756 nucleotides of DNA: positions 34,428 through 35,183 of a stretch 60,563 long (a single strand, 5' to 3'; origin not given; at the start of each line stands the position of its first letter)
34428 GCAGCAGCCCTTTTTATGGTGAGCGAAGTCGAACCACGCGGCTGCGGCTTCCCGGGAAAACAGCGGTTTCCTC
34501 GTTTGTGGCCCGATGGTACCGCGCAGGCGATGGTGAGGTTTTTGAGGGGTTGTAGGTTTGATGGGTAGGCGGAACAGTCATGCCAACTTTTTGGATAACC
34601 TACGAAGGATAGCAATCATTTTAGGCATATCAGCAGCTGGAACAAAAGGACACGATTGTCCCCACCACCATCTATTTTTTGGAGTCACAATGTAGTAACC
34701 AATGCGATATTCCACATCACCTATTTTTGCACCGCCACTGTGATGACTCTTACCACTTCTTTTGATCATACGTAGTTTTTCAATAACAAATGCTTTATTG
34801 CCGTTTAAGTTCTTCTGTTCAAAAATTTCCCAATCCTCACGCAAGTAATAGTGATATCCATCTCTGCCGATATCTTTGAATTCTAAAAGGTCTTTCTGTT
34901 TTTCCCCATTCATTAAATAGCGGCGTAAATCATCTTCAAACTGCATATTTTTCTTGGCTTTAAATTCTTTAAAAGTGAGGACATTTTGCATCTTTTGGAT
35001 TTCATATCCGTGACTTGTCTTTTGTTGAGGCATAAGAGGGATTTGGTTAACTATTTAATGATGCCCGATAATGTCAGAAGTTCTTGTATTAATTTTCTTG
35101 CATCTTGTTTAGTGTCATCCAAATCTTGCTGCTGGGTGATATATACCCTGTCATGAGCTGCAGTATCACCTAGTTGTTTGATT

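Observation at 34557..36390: AT-rich three-gene operon of unknown function next to HicAB: candidate uncharacterised defence/addiction module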

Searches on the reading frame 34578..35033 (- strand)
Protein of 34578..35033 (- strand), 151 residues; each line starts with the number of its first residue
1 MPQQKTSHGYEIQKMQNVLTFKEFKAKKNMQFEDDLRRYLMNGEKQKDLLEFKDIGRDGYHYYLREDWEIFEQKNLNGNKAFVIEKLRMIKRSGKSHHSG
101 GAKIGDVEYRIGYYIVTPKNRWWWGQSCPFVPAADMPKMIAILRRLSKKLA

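Call 3: search_protein_families(library=pfam, proteins=[window:34578-35033:-], max_evalue=1)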
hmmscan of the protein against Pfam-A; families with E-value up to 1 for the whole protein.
window:34578-35033:- (151 aa): 0 families

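Call 4: search_protein_families(library=padloc, proteins=[window:34578-35033:-], max_evalue=1)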
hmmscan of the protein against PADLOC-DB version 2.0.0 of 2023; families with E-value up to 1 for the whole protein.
window:34578-35033:- (151 aa): 0 families

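Call 5: search_protein_families(library=phrogs, proteins=[window:34578-35033:-], max_evalue=1)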
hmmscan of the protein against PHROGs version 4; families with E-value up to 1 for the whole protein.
window:34578-35033:- (151 aa): 2 families
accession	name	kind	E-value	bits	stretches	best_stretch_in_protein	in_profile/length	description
phrog_11201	-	unknown function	0.15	13.5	1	47-83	3-39/88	-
phrog_30415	-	unknown function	0.3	12.4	1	25-79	24-77/90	-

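Call 6: search_protein_families(library=ncbifam, proteins=[window:34578-35033:-], max_evalue=1)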
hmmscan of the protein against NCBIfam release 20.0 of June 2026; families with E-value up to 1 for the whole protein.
window:34578-35033:- (151 aa): 0 families

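Call 12: find_homologous_proteins(query=window:34578-35033:-)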
Query window:34578-35033:- (151 aa): 5 proteins with E <= 0.001 among 30 candidates.
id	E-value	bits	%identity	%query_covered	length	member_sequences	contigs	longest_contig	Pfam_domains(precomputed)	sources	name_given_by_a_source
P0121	3.1e-99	347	100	100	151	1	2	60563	-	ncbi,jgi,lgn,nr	ncbi:MAG: hypothetical protein PHX93_00140 [Candidatus Peribacteraceae bacterium]|jgi:hypothetical p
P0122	2.4e-64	234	70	98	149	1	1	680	-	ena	-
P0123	2.5e-59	217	68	90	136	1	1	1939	-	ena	-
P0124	5.9e-16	77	44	61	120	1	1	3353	-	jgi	jgi:hypothetical protein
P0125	3.6e-14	71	43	58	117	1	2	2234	-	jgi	jgi:hypothetical protein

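Call 19: find_encoding_contigs(protein=P0124, flank=4000, max_places=2)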
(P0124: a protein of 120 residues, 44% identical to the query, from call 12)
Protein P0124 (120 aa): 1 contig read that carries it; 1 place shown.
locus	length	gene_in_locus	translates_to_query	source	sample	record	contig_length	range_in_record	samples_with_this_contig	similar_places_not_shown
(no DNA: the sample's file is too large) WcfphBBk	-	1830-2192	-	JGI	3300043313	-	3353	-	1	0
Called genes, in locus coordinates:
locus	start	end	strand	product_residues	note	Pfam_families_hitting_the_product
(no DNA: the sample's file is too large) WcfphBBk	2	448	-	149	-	?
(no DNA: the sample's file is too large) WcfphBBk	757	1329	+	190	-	-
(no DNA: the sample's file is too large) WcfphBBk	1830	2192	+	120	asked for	-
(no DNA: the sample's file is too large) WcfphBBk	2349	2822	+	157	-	-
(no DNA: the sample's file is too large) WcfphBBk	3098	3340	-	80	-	-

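Call 20: find_encoding_contigs(protein=P0123, flank=4000, max_places=2)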
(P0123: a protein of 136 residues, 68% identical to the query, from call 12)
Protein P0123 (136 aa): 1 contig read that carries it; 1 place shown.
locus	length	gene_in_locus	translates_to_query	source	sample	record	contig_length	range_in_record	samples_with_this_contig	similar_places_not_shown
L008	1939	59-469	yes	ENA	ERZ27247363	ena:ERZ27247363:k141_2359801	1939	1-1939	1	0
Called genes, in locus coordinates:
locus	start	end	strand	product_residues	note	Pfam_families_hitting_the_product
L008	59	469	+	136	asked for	-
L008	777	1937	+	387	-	?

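Call 44: search_protein_representatives(protein=window:34578-35033:-)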
Query: 151 residues. Proteins with E-value up to 0.001 (for the whole library): 144; up to 1e-10: 52; up to 1e-30: 2. The best 144 are listed.
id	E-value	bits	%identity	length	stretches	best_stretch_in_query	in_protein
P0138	5.2e-37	143.2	50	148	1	1-147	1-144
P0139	2.7e-31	124.7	46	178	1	14-148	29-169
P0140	2.6e-25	105.2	39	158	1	5-148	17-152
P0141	2.3e-21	92.4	48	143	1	48-140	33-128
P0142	1.7e-20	89.6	45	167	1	20-147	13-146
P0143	5.9e-20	87.8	45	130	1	23-143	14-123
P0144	9.2e-20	87.2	51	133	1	49-140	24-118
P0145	1.3e-19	86.8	41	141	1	22-147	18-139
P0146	1.5e-19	86.6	44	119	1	49-144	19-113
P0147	1.5e-19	86.5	46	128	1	50-140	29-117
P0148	2.8e-19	85.6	46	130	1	20-141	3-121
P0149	3.4e-19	85.4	45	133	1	17-140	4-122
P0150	7.5e-19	84.2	47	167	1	51-144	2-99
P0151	1.9e-18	82.9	44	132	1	45-141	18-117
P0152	4.0e-18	81.9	48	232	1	51-145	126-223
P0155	3.4e-17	78.9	41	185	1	41-143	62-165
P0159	1.3e-15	73.7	41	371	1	31-139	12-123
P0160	7.9e-15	71.2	41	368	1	21-140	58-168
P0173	1.6e-12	63.7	44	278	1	49-140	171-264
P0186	5.7e-11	58.7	39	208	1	24-142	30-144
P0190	1.8e-10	57.0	34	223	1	49-143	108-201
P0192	3.4e-10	56.1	38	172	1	59-140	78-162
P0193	3.8e-10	56.0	40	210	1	51-134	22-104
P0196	8.9e-10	54.8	35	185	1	31-142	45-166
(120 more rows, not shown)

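Call 46: search_protein_families(library=pfam, alignment_id=A4, max_evalue=0.01)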
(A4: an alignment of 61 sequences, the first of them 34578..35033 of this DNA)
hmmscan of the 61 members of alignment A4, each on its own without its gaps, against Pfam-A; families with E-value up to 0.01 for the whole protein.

A. member 1, window:34578-35033:- (151 aa): 0 families

B. families by the number of members that match (of 61 scanned): 8 families
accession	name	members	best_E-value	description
PF18728.6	HEPN_AbiV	1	8.9e-27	AbiV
PF09397.16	FtsK_gamma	1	5.1e-25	Ftsk gamma domain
PF00589.27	Phage_integrase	1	9.8e-13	Phage integrase family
PF06094.17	GGACT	1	2.7e-09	Gamma-glutamyl cyclotransferase, AIG2-like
PF13772.11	AIG2_2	1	4.9e-09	AIG2-like family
PF02659.21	Mntp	1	8.5e-06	Putative manganese efflux pump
PF14823.11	Sirohm_synth_C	1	0.0067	Sirohaem biosynthesis protein C-terminal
PF16144.10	DUF4852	1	0.008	Domain of unknown function (DUF4852)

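Call 47: search_protein_families(library=phrogs, alignment_id=A4, max_evalue=0.01)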
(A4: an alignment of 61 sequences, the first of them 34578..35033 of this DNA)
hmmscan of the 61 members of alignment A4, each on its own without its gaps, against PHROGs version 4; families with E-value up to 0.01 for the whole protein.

A. member 1, window:34578-35033:- (151 aa): 0 families

B. families by the number of members that match (of 61 scanned): 14 families
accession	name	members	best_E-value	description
phrog_1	-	1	2.2e-25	integrase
phrog_13700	-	1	5.6e-21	FtsK/SpoIIIE-like protein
phrog_216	-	1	3.8e-14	integrase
phrog_6576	-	1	1e-12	-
phrog_2520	-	1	1.3e-11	gamma-glutamyl cyclotransferase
phrog_36563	-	1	2.1e-10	-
phrog_29917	-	1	4.7e-10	-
phrog_6152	-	1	1.8e-09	-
phrog_22882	-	1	3.3e-09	-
phrog_4212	-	1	4.9e-07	-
phrog_4446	-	1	1.8e-05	-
phrog_7685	-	1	5.4e-05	integrase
phrog_1358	-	1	0.0009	FtsK/SpoIIIE-like protein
phrog_3423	-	1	0.0025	-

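Call 48: search_solved_structures(query=A4, max_evalue=10)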
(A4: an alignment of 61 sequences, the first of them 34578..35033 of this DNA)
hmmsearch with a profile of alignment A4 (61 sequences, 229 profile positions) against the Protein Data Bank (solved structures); distinct sequences matched with E-value up to 10: 1.
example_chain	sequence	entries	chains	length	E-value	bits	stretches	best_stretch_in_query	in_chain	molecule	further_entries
4oh1_A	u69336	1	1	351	1.5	11.7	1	118-148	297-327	L-iditol 2-dehydrogenase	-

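Call 49: search_protein_families(library=pfam, proteins=[P0152, P0155, P0159, P0160, P0173, P0186, P0190, P0192, P0193, P0196], max_evalue=0.01)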
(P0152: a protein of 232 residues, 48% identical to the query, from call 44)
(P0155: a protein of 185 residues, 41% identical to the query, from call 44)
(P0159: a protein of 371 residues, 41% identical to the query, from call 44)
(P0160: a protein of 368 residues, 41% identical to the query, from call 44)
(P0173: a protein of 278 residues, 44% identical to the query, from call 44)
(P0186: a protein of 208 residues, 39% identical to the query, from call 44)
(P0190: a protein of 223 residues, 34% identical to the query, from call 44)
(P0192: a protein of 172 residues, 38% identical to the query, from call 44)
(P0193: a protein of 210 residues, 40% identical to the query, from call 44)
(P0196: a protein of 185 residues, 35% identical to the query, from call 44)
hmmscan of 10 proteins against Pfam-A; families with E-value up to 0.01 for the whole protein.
P0152 (232 aa): 0 families

P0155 (185 aa): 0 families

P0159 (371 aa): 1 family
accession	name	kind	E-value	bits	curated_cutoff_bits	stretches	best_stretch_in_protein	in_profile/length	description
PF18728.6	HEPN_AbiV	-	8.9e-27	94.6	27.1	1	158-303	2-142/155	AbiV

P0160 (368 aa): 2 families
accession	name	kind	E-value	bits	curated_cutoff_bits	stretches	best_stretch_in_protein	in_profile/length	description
PF06094.17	GGACT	-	2.7e-09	38.1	22.8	1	184-301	1-114/120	Gamma-glutamyl cyclotransferase, AIG2-like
PF13772.11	AIG2_2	-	4.9e-09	36.9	27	1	243-325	2-81/83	AIG2-like family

P0173 (278 aa): 1 family
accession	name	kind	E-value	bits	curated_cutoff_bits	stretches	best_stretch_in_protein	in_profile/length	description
PF00589.27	Phage_integrase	-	9.8e-13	48.7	27.1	1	9-145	26-152/172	Phage integrase family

P0186 (208 aa): 0 families

P0190 (223 aa): 0 families

P0192 (172 aa): 1 family
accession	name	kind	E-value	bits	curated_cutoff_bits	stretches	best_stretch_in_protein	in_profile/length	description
PF02659.21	Mntp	-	8.5e-06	26.1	24.4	1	30-79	4-53/152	Putative manganese efflux pump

P0193 (210 aa): 0 families

P0196 (185 aa): 0 families

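Call 50: find_related_loci(query=A4, collection=viral_contigs, flank=6000)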
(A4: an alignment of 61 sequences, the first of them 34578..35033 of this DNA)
Query A4 (151 aa) in viral_contigs; peptide patterns used: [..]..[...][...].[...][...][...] (x = any residue, [..] = any of these).
24 stretches matched a pattern, but none encodes a relative of the query by tblastn (E <= 1e-3).

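Call 53: find_related_loci(query=A5, collection=metagenome_contigs, flank=6000)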
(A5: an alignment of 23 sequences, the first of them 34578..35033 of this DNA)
Query A5 (151 aa) in metagenome_contigs; peptide patterns used: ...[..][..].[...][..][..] (x = any residue, [..] = any of these).
196 stretches matched a pattern; 152 encode a relative of the query (tblastn E <= 1e-3); the best 80 are kept; 80 distinct loci.
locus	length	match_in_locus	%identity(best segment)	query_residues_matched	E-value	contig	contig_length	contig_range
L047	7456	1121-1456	45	20-141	2e-29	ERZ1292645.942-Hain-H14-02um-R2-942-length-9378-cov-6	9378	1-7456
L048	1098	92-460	44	20-140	9e-30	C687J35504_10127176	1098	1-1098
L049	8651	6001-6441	39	1-140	1e-28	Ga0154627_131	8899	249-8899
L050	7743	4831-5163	46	21-141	2e-28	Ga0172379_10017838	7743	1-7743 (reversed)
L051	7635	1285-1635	44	14-140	2e-28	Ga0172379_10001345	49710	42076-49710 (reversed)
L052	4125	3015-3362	42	16-140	7e-28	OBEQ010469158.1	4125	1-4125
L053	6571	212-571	41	11-140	2e-26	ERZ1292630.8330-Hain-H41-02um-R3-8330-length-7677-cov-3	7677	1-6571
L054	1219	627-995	41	11-141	2e-26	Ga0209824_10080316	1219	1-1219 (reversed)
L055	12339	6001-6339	42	19-140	9e-26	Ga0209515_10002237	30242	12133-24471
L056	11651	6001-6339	42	19-140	9e-26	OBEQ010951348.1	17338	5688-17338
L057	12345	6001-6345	44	20-139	7e-26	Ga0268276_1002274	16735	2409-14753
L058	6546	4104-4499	39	6-141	1e-25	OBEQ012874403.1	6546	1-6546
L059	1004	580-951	40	11-140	2e-26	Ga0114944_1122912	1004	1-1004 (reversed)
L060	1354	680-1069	40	10-145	1e-25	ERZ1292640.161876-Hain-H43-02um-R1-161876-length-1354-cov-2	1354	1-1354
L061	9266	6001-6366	40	20-151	3e-25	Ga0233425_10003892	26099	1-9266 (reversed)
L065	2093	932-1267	40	22-140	2e-24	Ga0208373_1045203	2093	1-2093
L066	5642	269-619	40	16-140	3e-24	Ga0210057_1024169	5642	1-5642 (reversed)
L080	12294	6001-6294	40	50-144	5e-23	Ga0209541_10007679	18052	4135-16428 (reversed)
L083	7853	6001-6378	37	14-144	8e-23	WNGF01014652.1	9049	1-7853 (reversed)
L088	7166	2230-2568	38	19-140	1e-22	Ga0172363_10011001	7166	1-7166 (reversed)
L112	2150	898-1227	40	20-138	3e-21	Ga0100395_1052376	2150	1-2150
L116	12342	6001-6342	38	17-140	7e-21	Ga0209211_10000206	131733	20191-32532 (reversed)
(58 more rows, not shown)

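Call 56: search_protein_families(library=pfam, proteins=[L112:93-887:+, L066:835-4047:+, L055:1112-2713:-, L088:2626-3078:+, L065:17-871:+, L080:6553-7815:+, L050:2575-3687:-, L083:4548-5507:+, L116:2227-5376:+, L055:6460-7035:+], max_evalue=0.001)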
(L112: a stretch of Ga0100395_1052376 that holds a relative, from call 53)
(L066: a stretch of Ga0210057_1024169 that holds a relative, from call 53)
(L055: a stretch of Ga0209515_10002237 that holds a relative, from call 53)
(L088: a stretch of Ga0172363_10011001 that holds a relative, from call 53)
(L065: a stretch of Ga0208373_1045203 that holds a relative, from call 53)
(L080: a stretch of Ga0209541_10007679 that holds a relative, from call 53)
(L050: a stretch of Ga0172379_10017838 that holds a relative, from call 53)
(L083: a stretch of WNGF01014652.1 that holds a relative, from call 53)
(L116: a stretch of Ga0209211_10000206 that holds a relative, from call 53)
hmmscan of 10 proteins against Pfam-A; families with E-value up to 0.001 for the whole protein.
L112:93-887:+ (264 aa): 1 family
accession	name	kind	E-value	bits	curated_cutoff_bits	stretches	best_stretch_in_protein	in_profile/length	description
PF12705.13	PDDEXK_1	-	1.4e-13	51.8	22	1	32-252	1-243/247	PD-(D/E)XK nuclease superfamily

L066:835-4047:+ (1070 aa): 5 families
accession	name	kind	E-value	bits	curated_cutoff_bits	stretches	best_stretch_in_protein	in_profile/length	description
PF02384.22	N6_Mtase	-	1e-20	74.8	20.4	2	329-447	3-100/311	N-6 DNA Methylase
PF07669.17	Eco57I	-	1.1e-20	74.9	25.3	1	425-654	1-170/171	Eco57I restriction-modification methylase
PF20473.4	MmeI_Mtase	-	4.2e-09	36.4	27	1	382-564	19-159/259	MmeI, DNA-methyltransferase domain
PF01170.24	UPF0020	-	0.00016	21.9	22.3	0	383-443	29-95/197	RMKL-like, methyltransferase domain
PF13588.12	HSDR_N_2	-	0.00056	20.4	25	0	65-122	34-94/110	Type I restriction enzyme R protein N terminus (HSDR_N)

L055:1112-2713:- (533 aa): 4 families
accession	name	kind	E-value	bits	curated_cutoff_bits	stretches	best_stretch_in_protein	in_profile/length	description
PF07669.17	Eco57I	-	1.3e-15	58.4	25.3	1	131-250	41-166/171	Eco57I restriction-modification methylase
PF02384.22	N6_Mtase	-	3.5e-11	43.4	20.4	1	40-220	20-184/311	N-6 DNA Methylase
PF05175.20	MTS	-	1.7e-05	25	23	0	60-193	25-125/170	Methyltransferase small domain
PF00398.26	RrnaAD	-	0.00064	19.3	24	0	41-126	4-74/263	Ribosomal RNA adenine dimethylase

L088:2626-3078:+ (150 aa): 1 family
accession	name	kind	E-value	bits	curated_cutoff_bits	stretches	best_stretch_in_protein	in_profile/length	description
PF00293.34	NUDIX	-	2.4e-09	37.7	21.1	1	11-117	6-118/134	NUDIX domain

L065:17-871:+ (284 aa): 2 families
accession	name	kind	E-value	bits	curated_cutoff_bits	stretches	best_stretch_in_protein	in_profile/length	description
PF01025.24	GrpE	-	1.1e-35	123.2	25.8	1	142-280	26-164/165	GrpE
PF00293.34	NUDIX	-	9e-19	68.2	21.1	1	11-126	5-124/134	NUDIX domain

L080:6553-7815:+ (420 aa): 4 families
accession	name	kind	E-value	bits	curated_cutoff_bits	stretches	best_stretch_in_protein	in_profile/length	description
PF01555.25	N6_N4_Mtase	-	5.4e-54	183.9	26.7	1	41-283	1-219/221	DNA methylase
PF04471.18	Mrr_cat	-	5.8e-06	26.9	21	1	328-414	25-112/115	Restriction endonuclease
PF13847.12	Methyltransf_31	-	1.6e-05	25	27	0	244-319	2-78/145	Methyltransferase domain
PF13649.12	Methyltransf_25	-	0.00035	21.6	27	0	249-290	1-44/97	Methyltransferase domain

L050:2575-3687:- (370 aa): 4 families
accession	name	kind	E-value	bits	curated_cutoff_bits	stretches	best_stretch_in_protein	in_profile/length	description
PF01555.25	N6_N4_Mtase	-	5.7e-46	157.7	26.7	1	55-349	1-220/221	DNA methylase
PF03602.21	Cons_hypoth95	-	3.6e-08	33.7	24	0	12-68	73-127/182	Conserved hypothetical protein 95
PF13847.12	Methyltransf_31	-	3.7e-05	23.9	27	1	310-353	3-49/145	Methyltransferase domain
PF13649.12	Methyltransf_25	-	0.00024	22.2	27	1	314-354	1-43/97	Methyltransferase domain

L083:4548-5507:+ (319 aa): 1 family
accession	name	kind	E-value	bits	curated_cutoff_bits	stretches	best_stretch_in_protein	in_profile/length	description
PF00589.27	Phage_integrase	-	8e-09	35.9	27.1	1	213-283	92-155/172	Phage integrase family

L116:2227-5376:+ (1049 aa): 6 families
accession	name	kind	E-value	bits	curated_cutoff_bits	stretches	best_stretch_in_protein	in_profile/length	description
PF18766.7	SWI2_SNF2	-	3.4e-69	233.3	26.7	1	271-488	2-218/221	SWI2/SNF2 ATPase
PF04313.20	HSDR_N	-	6.5e-40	137.6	25.1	1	5-213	3-197/198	Type I restriction enzyme R protein N terminus (HSDR_N)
PF11867.13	T1RH-like_C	-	7.7e-35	121.3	26.8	1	717-1016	3-308/329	Type I restriction enzyme HindI endonuclease subunit-like, C-terminal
PF22679.2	T1R_D3-like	-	2e-20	74.2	27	1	531-697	4-156/158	Type I restriction enzyme subunit R domain 3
PF04851.21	ResIII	-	3.9e-18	66.3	22.5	1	277-426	10-162/164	Type III restriction enzyme, res subunit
PF00270.35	DEAD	-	0.0005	20.3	26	1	299-426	23-160/167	DEAD/DEAH box helicase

L055:6460-7035:+ (191 aa): 1 family
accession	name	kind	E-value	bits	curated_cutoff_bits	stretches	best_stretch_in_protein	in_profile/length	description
PF13310.11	Virulence_RhuM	-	2.5e-50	171.6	33.7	1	72-185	1-117/252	Virulence protein RhuM family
